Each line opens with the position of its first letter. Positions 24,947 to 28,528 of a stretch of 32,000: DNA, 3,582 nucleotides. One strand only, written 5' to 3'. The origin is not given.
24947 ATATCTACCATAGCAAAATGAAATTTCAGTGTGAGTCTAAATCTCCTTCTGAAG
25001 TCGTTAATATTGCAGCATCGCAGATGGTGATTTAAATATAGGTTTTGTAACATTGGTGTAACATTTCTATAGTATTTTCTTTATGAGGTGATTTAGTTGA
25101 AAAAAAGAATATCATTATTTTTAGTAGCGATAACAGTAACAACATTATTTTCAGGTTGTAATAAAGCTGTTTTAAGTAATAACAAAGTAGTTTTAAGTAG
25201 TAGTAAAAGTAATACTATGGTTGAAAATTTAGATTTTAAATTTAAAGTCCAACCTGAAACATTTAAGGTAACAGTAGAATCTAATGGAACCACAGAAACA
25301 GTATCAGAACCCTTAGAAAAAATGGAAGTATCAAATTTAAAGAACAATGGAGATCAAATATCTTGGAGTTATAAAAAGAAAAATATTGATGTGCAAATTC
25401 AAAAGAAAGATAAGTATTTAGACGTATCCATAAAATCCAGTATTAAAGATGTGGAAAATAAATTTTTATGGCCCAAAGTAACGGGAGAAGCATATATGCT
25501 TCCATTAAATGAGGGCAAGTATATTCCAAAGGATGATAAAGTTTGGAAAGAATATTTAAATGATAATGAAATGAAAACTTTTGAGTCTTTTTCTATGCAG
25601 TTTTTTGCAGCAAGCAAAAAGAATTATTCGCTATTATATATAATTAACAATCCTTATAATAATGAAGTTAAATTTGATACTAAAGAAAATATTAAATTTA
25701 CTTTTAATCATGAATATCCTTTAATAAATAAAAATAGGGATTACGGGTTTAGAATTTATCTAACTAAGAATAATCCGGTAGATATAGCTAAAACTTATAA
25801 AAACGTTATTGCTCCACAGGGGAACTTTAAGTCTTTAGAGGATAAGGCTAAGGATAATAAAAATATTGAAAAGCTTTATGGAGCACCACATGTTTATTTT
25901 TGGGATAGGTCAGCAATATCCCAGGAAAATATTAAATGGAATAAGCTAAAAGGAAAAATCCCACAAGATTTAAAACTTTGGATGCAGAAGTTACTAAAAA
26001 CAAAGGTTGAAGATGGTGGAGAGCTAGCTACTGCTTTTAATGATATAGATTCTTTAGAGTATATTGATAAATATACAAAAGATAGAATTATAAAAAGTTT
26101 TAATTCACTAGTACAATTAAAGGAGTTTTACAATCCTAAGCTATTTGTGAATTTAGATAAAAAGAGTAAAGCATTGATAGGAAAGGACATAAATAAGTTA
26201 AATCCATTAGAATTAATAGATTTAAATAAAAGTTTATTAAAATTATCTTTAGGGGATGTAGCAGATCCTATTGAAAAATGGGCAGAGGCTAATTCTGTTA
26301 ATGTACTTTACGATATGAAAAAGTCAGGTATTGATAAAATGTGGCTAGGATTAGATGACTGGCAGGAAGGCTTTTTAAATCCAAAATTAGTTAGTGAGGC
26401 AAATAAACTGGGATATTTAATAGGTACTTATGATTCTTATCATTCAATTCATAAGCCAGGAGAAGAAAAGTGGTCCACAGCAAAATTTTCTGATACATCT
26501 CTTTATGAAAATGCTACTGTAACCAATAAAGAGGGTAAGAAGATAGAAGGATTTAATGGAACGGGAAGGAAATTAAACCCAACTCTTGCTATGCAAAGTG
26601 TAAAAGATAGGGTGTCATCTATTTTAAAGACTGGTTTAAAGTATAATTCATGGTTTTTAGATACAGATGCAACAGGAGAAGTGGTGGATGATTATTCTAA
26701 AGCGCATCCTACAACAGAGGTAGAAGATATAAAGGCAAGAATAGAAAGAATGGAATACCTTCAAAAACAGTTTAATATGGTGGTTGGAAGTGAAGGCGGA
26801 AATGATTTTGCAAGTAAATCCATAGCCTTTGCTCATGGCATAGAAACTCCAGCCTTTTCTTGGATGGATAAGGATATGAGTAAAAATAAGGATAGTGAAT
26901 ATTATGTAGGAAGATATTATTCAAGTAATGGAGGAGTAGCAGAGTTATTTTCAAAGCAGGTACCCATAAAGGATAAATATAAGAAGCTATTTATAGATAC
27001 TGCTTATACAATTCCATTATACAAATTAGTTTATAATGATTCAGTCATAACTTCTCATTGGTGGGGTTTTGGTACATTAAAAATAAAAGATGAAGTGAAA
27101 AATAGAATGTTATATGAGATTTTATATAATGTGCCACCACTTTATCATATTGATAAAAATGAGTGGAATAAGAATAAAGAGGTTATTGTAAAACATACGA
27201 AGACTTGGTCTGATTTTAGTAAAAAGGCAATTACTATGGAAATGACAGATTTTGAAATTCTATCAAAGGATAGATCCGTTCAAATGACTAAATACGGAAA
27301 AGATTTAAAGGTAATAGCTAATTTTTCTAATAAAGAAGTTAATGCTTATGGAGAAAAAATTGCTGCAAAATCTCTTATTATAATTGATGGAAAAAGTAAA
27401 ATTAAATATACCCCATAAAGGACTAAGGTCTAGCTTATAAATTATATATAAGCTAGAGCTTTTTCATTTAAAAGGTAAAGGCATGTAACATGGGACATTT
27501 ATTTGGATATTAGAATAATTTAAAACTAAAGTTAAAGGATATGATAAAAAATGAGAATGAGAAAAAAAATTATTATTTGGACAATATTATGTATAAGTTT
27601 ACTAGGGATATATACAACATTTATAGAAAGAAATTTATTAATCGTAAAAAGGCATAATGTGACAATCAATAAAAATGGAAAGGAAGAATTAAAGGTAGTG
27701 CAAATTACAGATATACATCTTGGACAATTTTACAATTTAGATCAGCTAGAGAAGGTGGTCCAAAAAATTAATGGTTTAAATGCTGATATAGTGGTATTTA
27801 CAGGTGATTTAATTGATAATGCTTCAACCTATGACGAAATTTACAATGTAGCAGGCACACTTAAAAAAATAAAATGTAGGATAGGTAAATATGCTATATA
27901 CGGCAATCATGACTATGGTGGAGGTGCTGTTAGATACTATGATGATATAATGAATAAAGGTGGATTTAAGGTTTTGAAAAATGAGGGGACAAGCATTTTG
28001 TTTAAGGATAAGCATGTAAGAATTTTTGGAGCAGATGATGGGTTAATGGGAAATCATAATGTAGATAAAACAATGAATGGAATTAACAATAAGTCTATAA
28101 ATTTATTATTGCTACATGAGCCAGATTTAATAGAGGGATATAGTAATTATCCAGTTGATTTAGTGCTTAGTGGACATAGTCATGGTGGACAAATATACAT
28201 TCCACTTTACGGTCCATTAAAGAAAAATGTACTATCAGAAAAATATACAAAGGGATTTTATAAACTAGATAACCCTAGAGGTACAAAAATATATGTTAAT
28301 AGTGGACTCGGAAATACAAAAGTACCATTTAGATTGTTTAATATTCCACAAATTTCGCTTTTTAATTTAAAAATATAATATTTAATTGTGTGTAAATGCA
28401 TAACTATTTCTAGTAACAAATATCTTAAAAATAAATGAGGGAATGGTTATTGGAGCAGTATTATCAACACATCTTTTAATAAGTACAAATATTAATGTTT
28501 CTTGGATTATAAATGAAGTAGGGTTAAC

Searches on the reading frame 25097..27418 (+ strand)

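Call 62: search_protein_families(library=pfam, proteins=[window:25097-27418:+], max_evalue=0.001)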
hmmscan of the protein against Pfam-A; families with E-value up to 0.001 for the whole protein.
window:25097-27418:+ (773 aa): 1 family
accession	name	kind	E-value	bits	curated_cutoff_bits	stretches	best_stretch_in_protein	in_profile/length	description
PF11308.14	Glyco_hydro_129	-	6.2e-119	397.3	25.6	1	407-731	2-323/324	Glycosyl hydrolases related to GH101 family, GH129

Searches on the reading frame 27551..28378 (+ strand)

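Call 62: search_protein_families(library=pfam, proteins=[window:27551-28378:+], max_evalue=0.001)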
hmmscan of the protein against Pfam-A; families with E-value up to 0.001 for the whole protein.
window:27551-28378:+ (275 aa): 3 families
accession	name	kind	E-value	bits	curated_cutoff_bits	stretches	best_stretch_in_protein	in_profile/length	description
PF00149.33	Metallophos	-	6.8e-14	53.2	21.5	1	47-212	1-190/191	Calcineurin-like phosphoesterase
PF12850.12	Metallophos_2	-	1e-06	29.3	27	1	48-211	2-117/154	Calcineurin-like phosphoesterase superfamily domain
PF14582.11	Metallophos_3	-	0.00019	21.3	28.2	1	48-99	7-53/259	Metallophosphoesterase, calcineurin superfamily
